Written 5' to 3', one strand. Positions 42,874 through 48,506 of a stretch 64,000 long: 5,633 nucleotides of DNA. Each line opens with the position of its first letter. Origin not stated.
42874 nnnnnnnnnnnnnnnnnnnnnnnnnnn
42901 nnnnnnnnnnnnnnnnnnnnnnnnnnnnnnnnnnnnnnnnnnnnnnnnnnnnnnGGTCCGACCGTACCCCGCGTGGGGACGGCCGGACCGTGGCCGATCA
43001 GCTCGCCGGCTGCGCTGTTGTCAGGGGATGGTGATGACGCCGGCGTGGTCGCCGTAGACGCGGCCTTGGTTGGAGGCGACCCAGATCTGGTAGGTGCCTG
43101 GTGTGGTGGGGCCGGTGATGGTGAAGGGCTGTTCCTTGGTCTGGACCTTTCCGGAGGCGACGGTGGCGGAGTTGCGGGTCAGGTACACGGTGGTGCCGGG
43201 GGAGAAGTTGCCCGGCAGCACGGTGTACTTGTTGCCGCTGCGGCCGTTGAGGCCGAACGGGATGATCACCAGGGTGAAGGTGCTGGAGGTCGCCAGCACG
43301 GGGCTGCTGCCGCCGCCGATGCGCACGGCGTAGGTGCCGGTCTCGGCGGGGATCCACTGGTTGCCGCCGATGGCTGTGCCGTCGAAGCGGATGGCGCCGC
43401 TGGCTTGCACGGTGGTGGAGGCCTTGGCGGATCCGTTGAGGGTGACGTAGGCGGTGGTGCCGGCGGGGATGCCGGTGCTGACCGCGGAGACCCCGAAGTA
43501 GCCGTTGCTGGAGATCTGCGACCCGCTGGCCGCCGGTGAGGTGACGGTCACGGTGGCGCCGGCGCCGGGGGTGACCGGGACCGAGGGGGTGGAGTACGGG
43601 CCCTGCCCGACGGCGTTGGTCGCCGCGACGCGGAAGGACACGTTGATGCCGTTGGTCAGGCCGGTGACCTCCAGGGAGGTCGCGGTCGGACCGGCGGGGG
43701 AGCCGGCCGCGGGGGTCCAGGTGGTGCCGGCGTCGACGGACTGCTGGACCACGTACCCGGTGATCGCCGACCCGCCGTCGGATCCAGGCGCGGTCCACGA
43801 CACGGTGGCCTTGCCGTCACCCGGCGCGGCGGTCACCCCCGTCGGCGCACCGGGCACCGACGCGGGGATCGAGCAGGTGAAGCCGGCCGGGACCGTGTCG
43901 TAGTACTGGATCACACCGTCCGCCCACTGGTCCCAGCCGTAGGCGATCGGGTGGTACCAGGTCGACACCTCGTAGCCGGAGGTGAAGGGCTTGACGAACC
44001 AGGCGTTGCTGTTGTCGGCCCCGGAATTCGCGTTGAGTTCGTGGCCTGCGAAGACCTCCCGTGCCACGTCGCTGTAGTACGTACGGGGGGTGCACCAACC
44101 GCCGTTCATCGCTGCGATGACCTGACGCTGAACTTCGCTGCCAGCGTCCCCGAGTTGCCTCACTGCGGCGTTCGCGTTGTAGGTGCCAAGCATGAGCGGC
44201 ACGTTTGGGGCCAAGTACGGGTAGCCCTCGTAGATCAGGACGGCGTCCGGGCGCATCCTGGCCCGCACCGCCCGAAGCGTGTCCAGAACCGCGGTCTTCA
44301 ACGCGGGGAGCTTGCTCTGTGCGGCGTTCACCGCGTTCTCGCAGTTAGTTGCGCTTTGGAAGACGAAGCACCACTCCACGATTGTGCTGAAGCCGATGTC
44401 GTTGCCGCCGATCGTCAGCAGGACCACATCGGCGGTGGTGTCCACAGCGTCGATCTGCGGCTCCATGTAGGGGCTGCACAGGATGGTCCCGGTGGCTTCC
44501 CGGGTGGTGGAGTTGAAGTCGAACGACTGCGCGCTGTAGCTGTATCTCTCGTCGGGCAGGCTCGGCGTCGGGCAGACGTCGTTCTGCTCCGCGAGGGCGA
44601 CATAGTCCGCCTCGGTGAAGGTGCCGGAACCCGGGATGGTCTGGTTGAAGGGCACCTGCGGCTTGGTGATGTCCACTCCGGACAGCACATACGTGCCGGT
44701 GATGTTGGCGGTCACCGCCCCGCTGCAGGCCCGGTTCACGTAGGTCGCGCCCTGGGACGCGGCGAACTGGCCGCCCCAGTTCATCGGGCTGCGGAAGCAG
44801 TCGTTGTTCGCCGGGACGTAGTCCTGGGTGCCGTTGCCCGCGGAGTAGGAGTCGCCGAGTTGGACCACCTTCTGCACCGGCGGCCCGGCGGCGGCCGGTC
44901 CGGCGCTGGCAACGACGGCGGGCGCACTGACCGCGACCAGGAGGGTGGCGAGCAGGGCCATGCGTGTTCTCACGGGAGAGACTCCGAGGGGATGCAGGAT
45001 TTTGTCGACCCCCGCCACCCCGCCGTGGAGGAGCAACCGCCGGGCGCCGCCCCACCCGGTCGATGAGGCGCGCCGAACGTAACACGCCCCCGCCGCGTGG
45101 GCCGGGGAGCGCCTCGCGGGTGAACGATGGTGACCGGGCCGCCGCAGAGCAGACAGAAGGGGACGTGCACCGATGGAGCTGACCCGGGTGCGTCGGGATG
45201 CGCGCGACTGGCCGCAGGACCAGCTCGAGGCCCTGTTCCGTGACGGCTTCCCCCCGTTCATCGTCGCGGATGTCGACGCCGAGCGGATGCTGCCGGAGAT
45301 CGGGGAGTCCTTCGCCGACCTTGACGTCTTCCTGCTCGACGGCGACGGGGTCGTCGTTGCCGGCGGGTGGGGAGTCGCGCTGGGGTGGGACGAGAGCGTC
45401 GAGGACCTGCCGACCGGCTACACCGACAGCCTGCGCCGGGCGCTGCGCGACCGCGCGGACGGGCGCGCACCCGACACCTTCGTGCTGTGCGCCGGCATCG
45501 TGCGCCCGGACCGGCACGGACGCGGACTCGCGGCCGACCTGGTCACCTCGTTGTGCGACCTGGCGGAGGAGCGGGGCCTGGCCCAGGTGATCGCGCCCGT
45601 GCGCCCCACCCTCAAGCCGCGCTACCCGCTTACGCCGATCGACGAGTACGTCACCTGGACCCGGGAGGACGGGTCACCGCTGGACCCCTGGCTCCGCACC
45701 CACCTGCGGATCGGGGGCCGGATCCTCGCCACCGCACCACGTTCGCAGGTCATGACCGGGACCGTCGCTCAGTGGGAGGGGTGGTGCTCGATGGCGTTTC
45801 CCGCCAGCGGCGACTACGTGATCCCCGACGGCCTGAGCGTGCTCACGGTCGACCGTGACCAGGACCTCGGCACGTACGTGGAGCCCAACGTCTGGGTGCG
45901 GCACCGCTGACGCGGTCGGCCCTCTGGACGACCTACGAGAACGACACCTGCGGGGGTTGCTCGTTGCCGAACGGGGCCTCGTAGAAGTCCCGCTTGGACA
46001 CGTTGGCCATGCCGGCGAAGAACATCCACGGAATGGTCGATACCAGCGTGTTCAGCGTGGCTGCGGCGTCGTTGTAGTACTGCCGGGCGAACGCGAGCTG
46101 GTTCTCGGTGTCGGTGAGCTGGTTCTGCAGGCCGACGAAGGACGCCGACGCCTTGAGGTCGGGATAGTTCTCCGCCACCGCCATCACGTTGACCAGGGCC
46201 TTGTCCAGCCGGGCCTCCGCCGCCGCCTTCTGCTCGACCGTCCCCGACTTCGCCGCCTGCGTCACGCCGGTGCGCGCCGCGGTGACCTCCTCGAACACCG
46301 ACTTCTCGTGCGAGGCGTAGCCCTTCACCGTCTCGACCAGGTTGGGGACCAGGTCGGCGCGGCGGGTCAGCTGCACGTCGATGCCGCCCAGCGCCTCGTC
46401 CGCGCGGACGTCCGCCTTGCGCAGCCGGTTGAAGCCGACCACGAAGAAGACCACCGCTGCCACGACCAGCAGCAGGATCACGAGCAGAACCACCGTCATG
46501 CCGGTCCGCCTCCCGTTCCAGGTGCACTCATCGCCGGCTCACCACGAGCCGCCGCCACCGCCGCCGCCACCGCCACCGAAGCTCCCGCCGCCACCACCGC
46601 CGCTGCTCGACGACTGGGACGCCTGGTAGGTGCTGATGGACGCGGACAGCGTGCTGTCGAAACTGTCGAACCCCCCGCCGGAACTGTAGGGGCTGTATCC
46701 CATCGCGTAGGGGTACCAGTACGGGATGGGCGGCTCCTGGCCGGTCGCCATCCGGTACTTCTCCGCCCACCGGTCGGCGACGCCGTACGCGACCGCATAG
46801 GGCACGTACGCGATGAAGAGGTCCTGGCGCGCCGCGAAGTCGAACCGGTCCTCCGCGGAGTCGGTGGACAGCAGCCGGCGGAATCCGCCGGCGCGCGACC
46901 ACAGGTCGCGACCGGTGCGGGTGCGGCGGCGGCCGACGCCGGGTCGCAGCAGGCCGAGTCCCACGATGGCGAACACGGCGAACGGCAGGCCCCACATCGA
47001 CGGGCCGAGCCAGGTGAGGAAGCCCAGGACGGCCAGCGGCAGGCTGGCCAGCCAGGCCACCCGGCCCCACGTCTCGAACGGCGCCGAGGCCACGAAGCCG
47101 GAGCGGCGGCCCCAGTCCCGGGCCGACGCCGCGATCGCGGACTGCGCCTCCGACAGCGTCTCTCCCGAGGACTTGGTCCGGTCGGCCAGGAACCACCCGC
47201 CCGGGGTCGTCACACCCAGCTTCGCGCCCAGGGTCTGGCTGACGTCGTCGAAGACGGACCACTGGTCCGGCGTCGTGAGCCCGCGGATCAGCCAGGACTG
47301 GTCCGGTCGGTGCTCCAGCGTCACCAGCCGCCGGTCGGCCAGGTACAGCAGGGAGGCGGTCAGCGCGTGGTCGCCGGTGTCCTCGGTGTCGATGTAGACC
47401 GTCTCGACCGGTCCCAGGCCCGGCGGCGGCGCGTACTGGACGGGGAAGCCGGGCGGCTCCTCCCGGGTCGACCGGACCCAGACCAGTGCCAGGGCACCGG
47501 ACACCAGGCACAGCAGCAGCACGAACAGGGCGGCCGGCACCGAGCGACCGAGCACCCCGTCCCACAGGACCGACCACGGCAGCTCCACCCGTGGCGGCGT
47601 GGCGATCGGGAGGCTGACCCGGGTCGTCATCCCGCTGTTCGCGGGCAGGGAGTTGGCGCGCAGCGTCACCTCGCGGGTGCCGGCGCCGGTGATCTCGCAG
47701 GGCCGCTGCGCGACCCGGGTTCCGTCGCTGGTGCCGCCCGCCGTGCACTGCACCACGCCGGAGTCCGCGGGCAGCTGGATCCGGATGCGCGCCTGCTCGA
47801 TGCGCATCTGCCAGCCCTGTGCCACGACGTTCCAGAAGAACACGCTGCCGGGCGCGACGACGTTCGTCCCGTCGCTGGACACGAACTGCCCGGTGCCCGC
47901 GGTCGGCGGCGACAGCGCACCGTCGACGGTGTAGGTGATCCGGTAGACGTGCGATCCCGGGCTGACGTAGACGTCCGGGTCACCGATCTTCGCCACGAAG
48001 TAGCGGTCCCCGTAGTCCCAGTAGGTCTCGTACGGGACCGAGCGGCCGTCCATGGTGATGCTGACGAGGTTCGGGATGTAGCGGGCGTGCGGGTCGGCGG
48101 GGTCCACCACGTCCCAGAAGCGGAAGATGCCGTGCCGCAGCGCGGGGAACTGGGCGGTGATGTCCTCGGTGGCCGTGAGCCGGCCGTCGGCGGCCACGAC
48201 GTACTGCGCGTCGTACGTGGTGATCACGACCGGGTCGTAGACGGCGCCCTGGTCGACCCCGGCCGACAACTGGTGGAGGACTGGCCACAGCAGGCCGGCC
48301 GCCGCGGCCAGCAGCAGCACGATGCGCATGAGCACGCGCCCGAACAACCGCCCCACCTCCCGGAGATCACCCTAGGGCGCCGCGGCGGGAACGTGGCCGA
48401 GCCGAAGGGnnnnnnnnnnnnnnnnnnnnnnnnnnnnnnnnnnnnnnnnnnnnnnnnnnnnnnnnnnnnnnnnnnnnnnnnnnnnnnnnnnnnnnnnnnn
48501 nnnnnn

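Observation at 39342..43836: A ~0.8-kb inverted repeat places the same FN3 plus beta-domain C-terminal module on two unrelated secreted enzymes and brackets tRNA-Lys and pxpABC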

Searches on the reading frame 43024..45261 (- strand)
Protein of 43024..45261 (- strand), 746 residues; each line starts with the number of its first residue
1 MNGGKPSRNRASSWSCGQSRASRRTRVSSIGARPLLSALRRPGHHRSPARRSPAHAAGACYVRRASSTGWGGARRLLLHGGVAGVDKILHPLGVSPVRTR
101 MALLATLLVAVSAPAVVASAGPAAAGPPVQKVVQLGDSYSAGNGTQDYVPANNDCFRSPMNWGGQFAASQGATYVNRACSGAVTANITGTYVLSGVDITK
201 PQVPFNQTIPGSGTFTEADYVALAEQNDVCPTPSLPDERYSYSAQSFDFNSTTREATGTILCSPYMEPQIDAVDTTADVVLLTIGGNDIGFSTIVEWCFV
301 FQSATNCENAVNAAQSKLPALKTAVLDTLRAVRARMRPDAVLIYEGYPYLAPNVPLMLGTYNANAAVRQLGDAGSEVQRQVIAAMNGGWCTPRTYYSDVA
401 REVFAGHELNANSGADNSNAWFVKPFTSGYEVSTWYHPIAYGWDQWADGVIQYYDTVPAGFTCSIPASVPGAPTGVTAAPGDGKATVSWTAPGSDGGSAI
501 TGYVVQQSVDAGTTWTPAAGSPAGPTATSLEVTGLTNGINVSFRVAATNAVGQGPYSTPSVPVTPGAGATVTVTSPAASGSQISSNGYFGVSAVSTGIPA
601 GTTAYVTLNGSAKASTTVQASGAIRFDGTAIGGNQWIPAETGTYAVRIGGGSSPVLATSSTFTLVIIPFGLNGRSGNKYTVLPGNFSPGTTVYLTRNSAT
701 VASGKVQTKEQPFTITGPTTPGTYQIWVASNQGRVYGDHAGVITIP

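Call 5: search_protein_families(library=pfam, proteins=[window:43024-45261:-], max_evalue=0.01)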
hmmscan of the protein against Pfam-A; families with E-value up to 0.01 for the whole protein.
window:43024-45261:- (746 aa): 3 families
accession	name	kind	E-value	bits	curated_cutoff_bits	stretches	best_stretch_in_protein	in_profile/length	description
PF00041.27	fn3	-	3.7e-11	43.5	25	1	472-561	2-82/84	Fibronectin type III domain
PF13472.12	Lipase_GDSL_2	-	5.5e-11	43.7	32.9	2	264-378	49-139/178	GDSL-like Lipase/Acylhydrolase family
PF00657.28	Lipase_GDSL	-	0.0032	18.1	23.6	1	132-332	1-130/208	GDSL-like Lipase/Acylhydrolase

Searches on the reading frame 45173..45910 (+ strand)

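Call 5: search_protein_families(library=pfam, proteins=[window:45173-45910:+], max_evalue=0.01)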
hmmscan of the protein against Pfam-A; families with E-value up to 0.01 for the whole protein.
window:45173-45910:+ (245 aa): 1 family
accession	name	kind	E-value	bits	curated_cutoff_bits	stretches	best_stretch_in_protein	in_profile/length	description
PF00583.31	Acetyltransf_1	-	0.0021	18.8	20.7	1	93-143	55-100/116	Acetyltransferase (GNAT) family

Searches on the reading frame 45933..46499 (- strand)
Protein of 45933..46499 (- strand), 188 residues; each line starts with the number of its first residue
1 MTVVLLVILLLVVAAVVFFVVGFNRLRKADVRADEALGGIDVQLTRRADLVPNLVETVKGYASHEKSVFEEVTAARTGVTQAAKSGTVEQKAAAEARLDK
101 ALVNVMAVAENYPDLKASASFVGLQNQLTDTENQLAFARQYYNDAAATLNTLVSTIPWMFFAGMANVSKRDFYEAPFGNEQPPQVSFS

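Call 5: search_protein_families(library=pfam, proteins=[window:45933-46499:-], max_evalue=0.01)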
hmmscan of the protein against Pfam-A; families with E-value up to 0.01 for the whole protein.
window:45933-46499:- (188 aa): 1 family
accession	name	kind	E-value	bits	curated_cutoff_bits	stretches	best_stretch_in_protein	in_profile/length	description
PF04011.17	LemA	-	1.5e-52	177.9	26.2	1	37-187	2-149/149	LemA family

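Call 50: find_encoding_contigs(protein=window:45933-46499:-, flank=10000, max_places=10)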
Protein window:45933-46499:- (188 aa): 3 contigs read that carry it; 3 places shown.
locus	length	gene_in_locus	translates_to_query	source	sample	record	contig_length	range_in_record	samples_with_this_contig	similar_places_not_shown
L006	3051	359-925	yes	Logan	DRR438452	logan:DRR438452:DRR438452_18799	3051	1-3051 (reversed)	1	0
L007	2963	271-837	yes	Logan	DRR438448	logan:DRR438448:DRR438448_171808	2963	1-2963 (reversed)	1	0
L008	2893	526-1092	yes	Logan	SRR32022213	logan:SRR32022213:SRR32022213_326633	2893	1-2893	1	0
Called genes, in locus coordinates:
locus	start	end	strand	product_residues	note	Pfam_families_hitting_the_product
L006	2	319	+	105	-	?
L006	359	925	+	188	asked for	PF04011:LemA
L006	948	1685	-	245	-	-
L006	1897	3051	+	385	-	?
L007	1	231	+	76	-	?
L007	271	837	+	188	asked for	PF04011:LemA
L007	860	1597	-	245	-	-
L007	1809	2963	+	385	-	?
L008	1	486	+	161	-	?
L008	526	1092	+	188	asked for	PF04011:LemA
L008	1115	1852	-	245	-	-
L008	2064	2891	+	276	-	?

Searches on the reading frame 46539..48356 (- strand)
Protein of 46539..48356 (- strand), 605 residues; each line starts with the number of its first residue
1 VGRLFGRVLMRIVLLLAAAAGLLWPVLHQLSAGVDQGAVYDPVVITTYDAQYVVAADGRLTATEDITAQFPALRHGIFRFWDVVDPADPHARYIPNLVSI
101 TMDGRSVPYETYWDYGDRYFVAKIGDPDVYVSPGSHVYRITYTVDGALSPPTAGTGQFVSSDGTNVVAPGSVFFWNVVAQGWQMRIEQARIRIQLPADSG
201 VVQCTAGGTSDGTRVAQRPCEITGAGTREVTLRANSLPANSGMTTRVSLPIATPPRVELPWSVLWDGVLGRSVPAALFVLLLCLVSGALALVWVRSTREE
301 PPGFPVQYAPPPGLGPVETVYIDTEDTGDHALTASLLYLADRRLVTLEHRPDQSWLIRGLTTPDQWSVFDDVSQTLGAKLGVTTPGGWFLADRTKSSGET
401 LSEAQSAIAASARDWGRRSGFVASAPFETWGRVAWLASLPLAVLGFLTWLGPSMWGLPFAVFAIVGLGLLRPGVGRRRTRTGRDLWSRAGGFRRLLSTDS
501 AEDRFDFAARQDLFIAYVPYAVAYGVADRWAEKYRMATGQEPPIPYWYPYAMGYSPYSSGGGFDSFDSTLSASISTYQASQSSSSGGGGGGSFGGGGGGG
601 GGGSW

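Call 5: search_protein_families(library=pfam, proteins=[window:46539-48356:-], max_evalue=0.01)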
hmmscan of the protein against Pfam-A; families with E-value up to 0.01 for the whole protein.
window:46539-48356:- (605 aa): 2 families
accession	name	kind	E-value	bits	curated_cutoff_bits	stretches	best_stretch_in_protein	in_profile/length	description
PF20990.2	DUF2207_C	-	7.1e-23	82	33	1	307-533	3-246/247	Predicted membrane protein (DUF2207) C-terminal domain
PF09972.14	DUF2207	-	9.4e-23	81.7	24.4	1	45-248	2-171/172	Predicted membrane protein (DUF2207) N-terminal domain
